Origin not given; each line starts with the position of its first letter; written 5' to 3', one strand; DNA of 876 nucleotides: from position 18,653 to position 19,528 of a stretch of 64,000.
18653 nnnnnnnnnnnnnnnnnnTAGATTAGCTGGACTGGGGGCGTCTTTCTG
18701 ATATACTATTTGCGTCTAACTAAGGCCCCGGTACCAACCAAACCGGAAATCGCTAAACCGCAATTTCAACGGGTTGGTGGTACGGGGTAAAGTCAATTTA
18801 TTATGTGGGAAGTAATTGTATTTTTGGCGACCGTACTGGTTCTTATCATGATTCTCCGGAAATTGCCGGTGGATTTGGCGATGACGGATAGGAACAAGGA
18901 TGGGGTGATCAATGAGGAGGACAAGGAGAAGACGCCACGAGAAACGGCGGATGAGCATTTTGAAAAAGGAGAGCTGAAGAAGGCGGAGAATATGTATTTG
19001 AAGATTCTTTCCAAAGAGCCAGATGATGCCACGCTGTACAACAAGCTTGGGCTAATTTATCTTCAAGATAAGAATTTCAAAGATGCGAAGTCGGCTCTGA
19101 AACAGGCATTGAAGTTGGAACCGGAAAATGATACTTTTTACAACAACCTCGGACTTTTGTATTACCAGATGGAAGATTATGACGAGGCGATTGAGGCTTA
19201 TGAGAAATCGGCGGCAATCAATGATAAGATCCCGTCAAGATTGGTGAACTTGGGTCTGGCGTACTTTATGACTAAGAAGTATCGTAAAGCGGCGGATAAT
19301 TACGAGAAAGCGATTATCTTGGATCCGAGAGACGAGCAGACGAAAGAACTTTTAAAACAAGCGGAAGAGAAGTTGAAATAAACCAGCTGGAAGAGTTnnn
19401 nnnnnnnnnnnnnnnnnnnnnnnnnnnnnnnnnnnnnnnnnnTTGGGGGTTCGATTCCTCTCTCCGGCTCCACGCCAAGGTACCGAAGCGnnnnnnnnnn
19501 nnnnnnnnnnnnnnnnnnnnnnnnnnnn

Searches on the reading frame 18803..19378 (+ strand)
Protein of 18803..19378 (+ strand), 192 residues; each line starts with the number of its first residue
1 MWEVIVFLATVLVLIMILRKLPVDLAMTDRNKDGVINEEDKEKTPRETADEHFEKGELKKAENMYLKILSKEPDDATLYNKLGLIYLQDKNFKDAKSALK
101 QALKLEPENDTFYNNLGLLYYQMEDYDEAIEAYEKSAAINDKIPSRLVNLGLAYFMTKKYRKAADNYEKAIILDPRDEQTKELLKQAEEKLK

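Call 85: search_protein_families(library=pfam, proteins=[window:18803-19378:+], max_evalue=0.001)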
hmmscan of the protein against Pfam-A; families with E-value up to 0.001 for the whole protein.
window:18803-19378:+ (192 aa): 22 families
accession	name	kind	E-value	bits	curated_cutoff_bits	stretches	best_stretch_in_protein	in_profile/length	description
PF07719.23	TPR_2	-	8.6e-28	94.6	27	3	112-141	3-32/34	Tetratricopeptide repeat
PF00515.34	TPR_1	-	1.2e-26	91.8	27.8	3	113-140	4-31/34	Tetratricopeptide repeat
PF13414.12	TPR_11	-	6.2e-22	77.5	26.8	3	85-123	3-41/42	TPR repeat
PF13181.12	TPR_8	-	1.1e-19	69.3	25.7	2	112-140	3-31/34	Tetratricopeptide repeat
PF13432.12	TPR_16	-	3.5e-18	66.2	32.7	2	91-138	12-59/65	Tetratricopeptide repeat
PF13424.12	TPR_12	-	2.5e-17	63.3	30.1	2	113-171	6-72/77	Tetratricopeptide repeat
PF13428.12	TPR_14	-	1.2e-14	53.8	23.5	0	80-117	5-42/44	Tetratricopeptide repeat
PF13431.12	TPR_17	-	8.8e-14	51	24.4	2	99-131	2-34/34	Tetratricopeptide repeat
PF13374.12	TPR_10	-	4.9e-13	49.1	27.5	1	112-139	4-31/42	Tetratricopeptide repeat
PF14559.12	TPR_19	-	1.4e-12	48.1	25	1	87-140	2-55/68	Tetratricopeptide repeat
PF13371.12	TPR_9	-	2.5e-11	43.8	35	2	118-186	3-71/73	Tetratricopeptide repeat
PF23914.1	TPR_CcmH_CycH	-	6.5e-11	42.8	42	1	58-111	103-156/158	Cytochrome c-type biogenesis protein H TPR domain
PF12895.13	ANAPC3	-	2.5e-10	40.9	27.2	1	56-135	3-81/82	Anaphase-promoting complex, cyclosome, subunit 3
PF13176.12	TPR_7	-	3.1e-10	39.8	27.9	1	114-139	3-28/36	Tetratricopeptide repeat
PF13174.12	TPR_6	-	9e-10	39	26.3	0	116-135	6-25/33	Tetratricopeptide repeat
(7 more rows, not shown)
